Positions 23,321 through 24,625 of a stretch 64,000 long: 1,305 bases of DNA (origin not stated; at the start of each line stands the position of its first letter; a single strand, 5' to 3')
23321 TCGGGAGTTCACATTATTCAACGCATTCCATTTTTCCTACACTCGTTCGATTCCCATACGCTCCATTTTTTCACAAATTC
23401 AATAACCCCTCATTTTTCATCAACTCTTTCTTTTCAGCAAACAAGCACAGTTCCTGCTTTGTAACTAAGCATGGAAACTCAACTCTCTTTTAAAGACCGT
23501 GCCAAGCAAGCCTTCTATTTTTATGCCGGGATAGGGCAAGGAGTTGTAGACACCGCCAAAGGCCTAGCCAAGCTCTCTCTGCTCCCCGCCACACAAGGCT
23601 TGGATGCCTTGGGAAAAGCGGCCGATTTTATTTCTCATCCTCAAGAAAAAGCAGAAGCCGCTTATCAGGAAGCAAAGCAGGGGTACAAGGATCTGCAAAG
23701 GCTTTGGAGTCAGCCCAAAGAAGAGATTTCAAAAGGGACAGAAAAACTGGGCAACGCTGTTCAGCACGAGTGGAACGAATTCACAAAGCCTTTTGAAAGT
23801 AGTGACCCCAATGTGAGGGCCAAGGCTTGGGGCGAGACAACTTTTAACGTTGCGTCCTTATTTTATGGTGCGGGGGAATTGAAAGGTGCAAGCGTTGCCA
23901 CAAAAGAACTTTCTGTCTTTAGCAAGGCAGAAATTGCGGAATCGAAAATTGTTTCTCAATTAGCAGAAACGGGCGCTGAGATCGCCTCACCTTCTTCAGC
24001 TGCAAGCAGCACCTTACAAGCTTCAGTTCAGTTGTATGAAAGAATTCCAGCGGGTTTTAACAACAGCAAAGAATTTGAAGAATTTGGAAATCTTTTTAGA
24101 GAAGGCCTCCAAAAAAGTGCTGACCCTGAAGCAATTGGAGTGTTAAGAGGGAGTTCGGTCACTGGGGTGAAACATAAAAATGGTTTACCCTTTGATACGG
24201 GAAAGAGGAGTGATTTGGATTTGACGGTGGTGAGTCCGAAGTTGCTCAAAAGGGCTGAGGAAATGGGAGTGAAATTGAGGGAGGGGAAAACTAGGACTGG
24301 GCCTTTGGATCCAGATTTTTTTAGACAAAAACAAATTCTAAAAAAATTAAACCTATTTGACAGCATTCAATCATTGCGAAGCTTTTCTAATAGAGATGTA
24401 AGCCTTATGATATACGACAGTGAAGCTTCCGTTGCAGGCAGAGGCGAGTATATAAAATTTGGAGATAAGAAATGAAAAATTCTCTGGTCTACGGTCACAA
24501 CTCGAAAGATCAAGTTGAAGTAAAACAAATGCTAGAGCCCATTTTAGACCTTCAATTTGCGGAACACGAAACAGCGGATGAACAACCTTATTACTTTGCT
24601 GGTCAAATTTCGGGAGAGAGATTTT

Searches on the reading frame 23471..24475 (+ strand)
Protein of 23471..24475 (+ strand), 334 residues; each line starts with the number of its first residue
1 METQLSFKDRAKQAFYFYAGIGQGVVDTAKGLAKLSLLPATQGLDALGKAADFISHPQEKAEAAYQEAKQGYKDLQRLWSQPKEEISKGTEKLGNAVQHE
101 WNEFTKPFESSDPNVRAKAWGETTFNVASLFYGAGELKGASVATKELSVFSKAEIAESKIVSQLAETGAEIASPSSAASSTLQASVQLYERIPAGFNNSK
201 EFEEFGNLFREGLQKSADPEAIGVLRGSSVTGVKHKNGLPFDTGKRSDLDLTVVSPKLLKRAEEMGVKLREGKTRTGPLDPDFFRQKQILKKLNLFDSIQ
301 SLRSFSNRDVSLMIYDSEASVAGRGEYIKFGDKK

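Call 4: search_protein_families(library=pfam, proteins=[window:23471-24475:+], max_evalue=1)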
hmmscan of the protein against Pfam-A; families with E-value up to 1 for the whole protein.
window:23471-24475:+ (334 aa): 0 families

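Call 5: search_protein_families(library=ncbifam, proteins=[window:23471-24475:+], max_evalue=1)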
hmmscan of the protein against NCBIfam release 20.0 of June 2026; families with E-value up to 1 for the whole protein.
window:23471-24475:+ (334 aa): 1 family
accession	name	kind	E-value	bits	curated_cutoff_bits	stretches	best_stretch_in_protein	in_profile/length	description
TIGR04260.1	Cyano_gly_rpt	equivalog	0.38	11.4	31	0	72-124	35-76/118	GrrA/OscA1 family cyclophane-containing rSAM-modified RiPP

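Call 6: search_protein_families(library=padloc, proteins=[window:23471-24475:+], max_evalue=1)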
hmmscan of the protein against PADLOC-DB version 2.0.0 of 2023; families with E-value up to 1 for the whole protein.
window:23471-24475:+ (334 aa): 0 families

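Call 7: find_homologous_proteins(query=window:23471-24475:+, max_evalue=0.01)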
Query window:23471-24475:+ (334 aa): 6 proteins with E <= 0.01 among 3040 candidates.
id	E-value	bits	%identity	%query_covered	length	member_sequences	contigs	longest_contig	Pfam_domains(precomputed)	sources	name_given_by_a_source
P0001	8.9e-213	723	100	100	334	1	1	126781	-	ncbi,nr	ncbi:MAG: hypothetical protein HQM15_01050 [Deltaproteobacteria bacterium]|nr:hypothetical protein [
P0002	2.4e-96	341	53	98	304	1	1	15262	-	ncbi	-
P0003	1.1e-91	326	53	87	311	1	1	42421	-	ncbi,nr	ncbi:MAG: hypothetical protein HQM15_08935, partial [Deltaproteobacteria bacterium]|nr:hypothetical 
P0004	2.4e-79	285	61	76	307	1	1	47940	PF15542.12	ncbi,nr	ncbi:MAG: hypothetical protein HQM15_08685 [Deltaproteobacteria bacterium]|nr:hypothetical protein [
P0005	9.1e-20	89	43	41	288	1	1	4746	-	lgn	-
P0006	2.6e-18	85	33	58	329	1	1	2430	-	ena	-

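Call 8: search_solved_structures(query=window:23471-24475:+, max_evalue=10)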
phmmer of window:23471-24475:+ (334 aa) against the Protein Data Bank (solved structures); distinct sequences matched with E-value up to 10: 8.
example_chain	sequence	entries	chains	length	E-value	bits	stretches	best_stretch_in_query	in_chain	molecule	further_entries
9ce7_A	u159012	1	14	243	0.03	17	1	143-219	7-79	Proteasome subunit alpha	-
2fhh_A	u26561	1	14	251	0.031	17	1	143-219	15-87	20S proteasome, alpha and beta subunits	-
3h6f_A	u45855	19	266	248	0.031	17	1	143-219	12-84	Proteasome (Alpha subunit) PrcA | Proteasome subunit alpha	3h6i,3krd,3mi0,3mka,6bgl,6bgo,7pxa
2fhg_A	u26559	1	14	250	0.031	17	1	143-219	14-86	20S proteasome, alpha and beta subunits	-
5lzp_0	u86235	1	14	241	0.033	16.9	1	143-219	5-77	Proteasome subunit alpha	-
3hf9_A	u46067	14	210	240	0.036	16.8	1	143-219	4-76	Proteasome (Alpha subunit) PrcA | Proteasome subunit alpha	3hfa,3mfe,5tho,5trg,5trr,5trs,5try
8rom_A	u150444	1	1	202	0.22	14.2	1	157-252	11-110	FAD synthase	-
8ron_A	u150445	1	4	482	0.94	12.1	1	157-251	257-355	Isoform 2 of FAD synthase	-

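Call 11: search_protein_families(library=pfam, proteins=[P0002, P0003, P0004, P0005, P0006], max_evalue=1)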
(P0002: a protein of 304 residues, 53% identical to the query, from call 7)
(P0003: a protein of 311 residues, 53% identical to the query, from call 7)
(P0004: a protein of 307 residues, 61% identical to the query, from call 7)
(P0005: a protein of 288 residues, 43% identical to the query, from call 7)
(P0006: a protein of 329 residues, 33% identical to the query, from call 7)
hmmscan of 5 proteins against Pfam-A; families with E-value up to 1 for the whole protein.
P0002 (304 aa): 6 families
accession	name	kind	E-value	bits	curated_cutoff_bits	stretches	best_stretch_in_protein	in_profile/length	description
PF18641.6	LidA_Long_CC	-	0.009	16.4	26.5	1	29-106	95-166/177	LidA long coiled-coil domain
PF06198.16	DUF999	-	0.11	13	25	1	58-118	19-80/143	Protein of unknown function (DUF999)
PF06103.16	DUF948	-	0.14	12.8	37.2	1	41-98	18-75/89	Bacterial protein of unknown function (DUF948)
PF14235.11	DUF4337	-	0.18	12.4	27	1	54-100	67-110/161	Domain of unknown function (DUF4337)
PF10241.14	KxDL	-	0.19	12.5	27.2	1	36-94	14-72/86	Uncharacterized conserved protein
PF10730.14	DUF2521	-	0.72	10.3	25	0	256-279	17-40/146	Protein of unknown function (DUF2521)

P0003 (311 aa): 0 families

P0004 (307 aa): 1 family
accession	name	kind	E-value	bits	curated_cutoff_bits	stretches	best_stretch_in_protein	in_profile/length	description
PF15542.11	Ntox50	-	1.5e-24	87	22.2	1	210-302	1-92/92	Bacterial toxin 50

P0005 (288 aa): 0 families

P0006 (329 aa): 0 families

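Call 13: find_encoding_contigs(protein=P0004, flank=8000, max_places=3)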
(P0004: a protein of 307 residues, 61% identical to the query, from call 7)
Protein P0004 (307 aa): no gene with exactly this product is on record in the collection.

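Call 14: find_encoding_contigs(protein=P0002, flank=8000, max_places=3)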
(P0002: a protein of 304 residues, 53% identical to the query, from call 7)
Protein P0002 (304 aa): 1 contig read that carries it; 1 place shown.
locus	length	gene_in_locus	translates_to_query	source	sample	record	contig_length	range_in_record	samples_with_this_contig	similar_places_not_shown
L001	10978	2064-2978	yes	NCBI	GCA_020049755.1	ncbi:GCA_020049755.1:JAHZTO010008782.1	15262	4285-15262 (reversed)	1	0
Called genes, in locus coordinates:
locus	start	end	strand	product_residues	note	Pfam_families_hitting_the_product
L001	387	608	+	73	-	-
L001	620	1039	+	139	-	PF04972:BON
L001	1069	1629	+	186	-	-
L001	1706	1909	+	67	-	-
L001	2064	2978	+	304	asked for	-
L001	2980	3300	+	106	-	-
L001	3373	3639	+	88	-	PF02604:PhdYeFM_antitox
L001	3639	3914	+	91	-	PF15738:YafQ_toxin (weak)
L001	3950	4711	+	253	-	-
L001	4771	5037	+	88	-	-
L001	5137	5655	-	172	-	-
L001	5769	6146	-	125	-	-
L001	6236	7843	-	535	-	PF01839:FG-GAP (faint), PF13517:FG-GAP_3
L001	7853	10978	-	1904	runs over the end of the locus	PF07705:CARDB (weak)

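Call 15: find_encoding_contigs(protein=P0003, flank=8000, max_places=3)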
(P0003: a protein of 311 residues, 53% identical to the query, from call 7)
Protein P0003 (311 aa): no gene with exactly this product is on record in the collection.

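Call 30: search_protein_representatives(alignment_id=A2)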
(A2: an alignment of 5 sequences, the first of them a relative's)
Query: 5 sequences, 334 profile positions. Proteins with E-value up to 0.001 (for the whole library): 987; up to 1e-10: 650; up to 1e-30: 235. The best 150 are listed.
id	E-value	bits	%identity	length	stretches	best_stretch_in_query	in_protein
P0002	2.2e-139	480.8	-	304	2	1-163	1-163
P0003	2.0e-135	467.7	-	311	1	28-332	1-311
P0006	5.9e-118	410.3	-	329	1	8-333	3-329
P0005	2.0e-92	326.4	-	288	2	72-334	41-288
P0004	1.4e-69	251.3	-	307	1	1-183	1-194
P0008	2.7e-59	217.5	-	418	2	222-332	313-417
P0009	5.8e-50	186.8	-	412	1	125-329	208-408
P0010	4.4e-49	183.9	-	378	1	11-334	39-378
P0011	6.6e-49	183.4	-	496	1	156-332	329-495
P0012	1.8e-48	182.0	-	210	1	126-332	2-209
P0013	1.9e-48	181.8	-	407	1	143-331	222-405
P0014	4.6e-48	180.6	-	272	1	120-333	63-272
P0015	5.1e-48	180.4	-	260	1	131-332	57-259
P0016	7.3e-45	170.1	-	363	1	123-332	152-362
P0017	1.7e-43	165.6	-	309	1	141-332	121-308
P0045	2.4e-40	155.2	-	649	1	192-329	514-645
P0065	1.2e-38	149.6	-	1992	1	161-333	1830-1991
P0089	3.4e-37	144.9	-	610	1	134-328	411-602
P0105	2.0e-36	142.3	-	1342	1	192-320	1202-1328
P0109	2.1e-36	142.2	-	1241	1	184-324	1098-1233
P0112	2.2e-36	142.2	-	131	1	5-127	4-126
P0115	2.5e-36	142.0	-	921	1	191-322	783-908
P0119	4.5e-36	141.2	-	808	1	193-331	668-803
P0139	2.1e-35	139.0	-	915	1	156-327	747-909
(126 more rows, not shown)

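Call 31: predict_structure(alignment_id=A2)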
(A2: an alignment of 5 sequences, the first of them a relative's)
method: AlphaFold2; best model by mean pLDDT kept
length: 334 residues; sequences in the alignment: 5
mean_pLDDT: 55.6   pTM: 0.44
mean pLDDT of the five models: 55.6, 54.2, 52.4, 51.8, 51.4
residues with pLDDT >= 90: 60; 70-90: 57; 50-70: 38; < 50: 179
segments of 3 or more residues with pLDDT < 50: 1-62, 74-76, 78-94, 96-98, 112-114, 116-190, 242-245
pLDDT, mean of each block of 10 residues (from residue 1): 31 35 28 27 29 36 49 46 42 48 52 48 30 25 26 27 29 29 36 74 89 93 81 57 58 94 91 85 92 94 87 90 79 46
secondary structure, 60 per line:
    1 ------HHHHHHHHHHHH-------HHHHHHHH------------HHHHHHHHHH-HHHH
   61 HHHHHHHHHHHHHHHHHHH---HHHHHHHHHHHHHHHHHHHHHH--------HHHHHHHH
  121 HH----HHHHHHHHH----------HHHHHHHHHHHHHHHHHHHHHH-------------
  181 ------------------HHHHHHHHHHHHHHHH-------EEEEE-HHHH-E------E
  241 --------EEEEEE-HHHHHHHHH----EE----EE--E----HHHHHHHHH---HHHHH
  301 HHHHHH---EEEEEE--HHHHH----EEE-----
elements in order: H7-18 H26-33 H46-55 H57-79 H83-104 H113-122 H127-135 H146-167 H199-214 E222-226 H228-231 E249-254 H256-264 H284-292 H296-306 E310-315 H318-322 E327-329

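Call 33: search_protein_families(library=pfam, proteins=[P0065, P0105, P0109, P0115, P0119, P0045, P0089, P0139], max_evalue=0.001)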
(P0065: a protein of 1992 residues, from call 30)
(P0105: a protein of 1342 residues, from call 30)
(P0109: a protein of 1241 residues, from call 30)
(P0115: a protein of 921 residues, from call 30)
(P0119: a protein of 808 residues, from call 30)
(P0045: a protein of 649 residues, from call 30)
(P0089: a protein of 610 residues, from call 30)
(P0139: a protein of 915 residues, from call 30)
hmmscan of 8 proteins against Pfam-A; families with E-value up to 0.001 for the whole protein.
P0065 (1992 aa): 1 family
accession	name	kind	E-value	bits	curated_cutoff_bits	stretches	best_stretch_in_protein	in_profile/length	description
PF05593.20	RHS_repeat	-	3e-112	365.7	22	13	932-966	1-35/38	RHS Repeat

P0105 (1342 aa): 4 families
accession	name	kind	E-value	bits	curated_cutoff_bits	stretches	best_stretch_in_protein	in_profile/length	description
PF07591.16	PT-HINT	-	9.1e-12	45.8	27.7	1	1020-1152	8-137/137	Pretoxin HINT domain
PF05203.21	Hom_end_hint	-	3.4e-06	27.7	32.1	1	1006-1085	1-78/228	Hom_end-associated Hint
PF08517.17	AXH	-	5.6e-06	27.3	33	1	1007-1090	1-87/116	Ataxin-1 and HBP1 module (AXH)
PF14449.11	PT-TG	-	3.1e-05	24.3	23.5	1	776-812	14-50/68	Pre-toxin TG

P0109 (1241 aa): 4 families
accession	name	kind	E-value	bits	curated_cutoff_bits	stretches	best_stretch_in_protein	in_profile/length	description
PF00092.34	VWA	-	1e-19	71.8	23.8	1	636-807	1-173/174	von Willebrand factor type A domain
PF18884.5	TSP3_bac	-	4e-16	59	25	0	849-861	1-13/22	Bacterial TSP3 repeat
PF13519.12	VWA_2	-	2.5e-15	57.4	27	1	637-741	1-107/107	von Willebrand factor type A domain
PF13768.12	VWA_3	-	3.6e-06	27.6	27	1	636-794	2-154/155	von Willebrand factor type A domain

P0115 (921 aa): 0 families

P0119 (808 aa): 1 family
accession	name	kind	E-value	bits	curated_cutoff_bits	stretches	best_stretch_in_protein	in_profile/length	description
PF04830.18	DUF637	-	4.4e-33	114.9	26.6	1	182-345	1-168/168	Possible hemagglutinin (DUF637)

P0045 (649 aa): 1 family
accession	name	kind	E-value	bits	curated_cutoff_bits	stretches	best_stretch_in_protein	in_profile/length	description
PF05593.20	RHS_repeat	-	7e-08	33.1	22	0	222-249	1-33/38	RHS Repeat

P0089 (610 aa): 0 families

P0139 (915 aa): 1 family
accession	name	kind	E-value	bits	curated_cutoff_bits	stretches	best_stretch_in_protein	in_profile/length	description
PF13699.11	eCIS_core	-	2.7e-13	50.3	22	1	142-204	10-78/79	eCIS core domain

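Call 37: fold_search(model_id=the predicted structure, library=pdb)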
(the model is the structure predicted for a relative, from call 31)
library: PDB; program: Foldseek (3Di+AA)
matches with E <= 10: 52; with E <= 0.001: 0
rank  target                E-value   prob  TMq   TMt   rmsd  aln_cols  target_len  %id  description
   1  1no5_B                7.0e-02  0.84  0.19  0.50   6.7       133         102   17  Structure of HI0073 from Haemophilus influenzae, the nucleotide binding domain of the HI0073/HI0074 two protein nucleo (released 2004-03-16)
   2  2ckj_A                1.5e+00  0.01  0.08  0.03  20.8       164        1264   11  Human milk xanthine oxidoreductase (released 2007-05-29)
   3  8emt_A                1.7e+00  0.04  0.10  0.04  13.2       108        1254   14  Cryo-EM analysis of the human aldehyde oxidase from liver (released 2023-05-10)
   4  5epg                  2.0e+00  0.01  0.09  0.03  12.7       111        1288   13  Human aldehyde oxidase SNP S1271L (released 2016-02-17)
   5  7orc_A                2.5e+00  0.02  0.09  0.03  12.5       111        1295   12  Human Aldehyde Oxidase in complex with Raloxifene (released 2021-09-01)
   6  4you_A                2.6e+00  0.02  0.11  0.15  15.4       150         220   10  Crystal structure of a trimeric exonuclease PhoExo I from Pyrococcus horikoshii OT3 at 2.20A resolution. (released 2015-07-15)
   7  5nd9_c                2.8e+00  0.08  0.16  0.24   7.3       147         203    6  Hibernating ribosome from Staphylococcus aureus (Rotated state) (released 2017-06-28)
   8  2ha9_A                3.0e+00  0.03  0.13  0.11  14.5       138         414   12  Crystal structure of protein SP0239 from Streptococcus pneumoniae (released 2006-08-08)
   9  8qcq_c                3.8e+00  0.06  0.14  0.22  10.3       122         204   13  B. subtilis ApdA-stalled ribosomal complex (released 2024-03-20)
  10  8cdu_E                4.0e+00  0.11  0.17  0.27   8.1       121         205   12  Rnase R bound to a 30S degradation intermediate (main state) (released 2023-12-20)
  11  7opn_A                4.0e+00  0.01  0.09  0.03  12.6       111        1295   12  Human Aldehyde Oxidase SNP R1231H in complex with Raloxifene (released 2021-09-01)
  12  4uhx                  4.0e+00  0.01  0.09  0.03  12.5       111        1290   12  Human aldehyde oxidase in complex with phthalazine and thioridazine (released 2015-09-02)
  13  8opt_A                4.3e+00  0.02  0.14  0.07  15.6       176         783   12  Human terminal uridylyltransferase 7 (TUT7/ZCCHC6) bound with pre-let7g miRNA and Lin28A - complex 2 (released 2024-07-24)
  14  4yot_C                4.3e+00  0.01  0.11  0.15  15.1       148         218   11  Crystal structure of a trimeric exonuclease PhoExo I from Pyrococcus horikoshii OT3 at 2.15A resolution (released 2015-07-15)
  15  7orc_B                4.8e+00  0.01  0.09  0.03  12.6       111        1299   12  Human Aldehyde Oxidase in complex with Raloxifene (released 2021-09-01)
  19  1wot_MODEL_1_A        5.5e+00  0.08  0.17  0.47   6.7       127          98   16  Structure of putative minimal nucleotidyltransferase (released 2004-09-07)
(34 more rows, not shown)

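Call 73: search_protein_families(library=pfam, proteins=[L001:3950-4711:+, L001:4708-5037:+, P0010, P0112], max_evalue=0.1)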
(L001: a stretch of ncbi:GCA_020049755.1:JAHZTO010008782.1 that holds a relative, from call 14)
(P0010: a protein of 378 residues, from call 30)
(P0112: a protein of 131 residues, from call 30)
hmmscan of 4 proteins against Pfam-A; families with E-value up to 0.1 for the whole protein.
L001:3950-4711:+ (253 aa): 0 families

L001:4708-5037:+ (109 aa): 1 family
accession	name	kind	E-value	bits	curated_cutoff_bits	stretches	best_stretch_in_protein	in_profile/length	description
PF05705.20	DUF829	-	0.069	13.4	25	1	33-92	135-189/242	Eukaryotic protein of unknown function (DUF829)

P0010 (378 aa): 0 families

P0112 (131 aa): 2 families
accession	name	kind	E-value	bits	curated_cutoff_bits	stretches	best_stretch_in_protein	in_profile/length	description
PF18641.6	LidA_Long_CC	-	0.02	15.2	26.5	1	54-98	115-160/177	LidA long coiled-coil domain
PF25580.1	TPR_Rlf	-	0.045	13.5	27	1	64-112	150-198/226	Zinc finger protein Rlf-like, TPR repeats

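Call 85: search_protein_families(library=pfam, alignment_id=A6, max_evalue=0.001)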
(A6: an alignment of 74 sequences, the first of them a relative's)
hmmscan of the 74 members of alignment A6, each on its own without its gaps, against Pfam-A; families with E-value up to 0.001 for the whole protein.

A. member 1, P0008 (418 aa): 0 families

B. families by the number of members that match (of 74 scanned): 16 families
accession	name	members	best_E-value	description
PF04860.17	Phage_portal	6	3e-44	Phage portal protein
PF07591.16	PT-HINT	4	2.8e-23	Pretoxin HINT domain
PF14890.11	Intein_splicing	3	3.2e-05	Intein splicing domain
PF04830.18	DUF637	2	9.4e-36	Possible hemagglutinin (DUF637)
PF05593.20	RHS_repeat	2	5.4e-10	RHS Repeat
PF00823.25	PPE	2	1.2e-06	PPE family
PF25547.1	WXG100_2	2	2.1e-06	WXG100 like domain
PF06013.18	WXG100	2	9.5e-06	Proteins of 100 residues with WXG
PF04829.18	PT-VENN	1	6.3e-12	Pre-toxin domain with VENN motif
PF03527.20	RHS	1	1.8e-11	RHS protein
PF15520.11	Ntox10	1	4.7e-08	Novel toxin 10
PF21725.3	T7SS_signal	1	1.1e-07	Putative T7SS secretion signal domain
PF13403.11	Hint_2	1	4.5e-07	Hint domain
PF01079.26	Hint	1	1.8e-05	Hint module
PF05203.21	Hom_end_hint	1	0.00012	Hom_end-associated Hint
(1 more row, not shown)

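Call 92: find_encoding_contigs(protein=P0001, flank=6000, max_places=2)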
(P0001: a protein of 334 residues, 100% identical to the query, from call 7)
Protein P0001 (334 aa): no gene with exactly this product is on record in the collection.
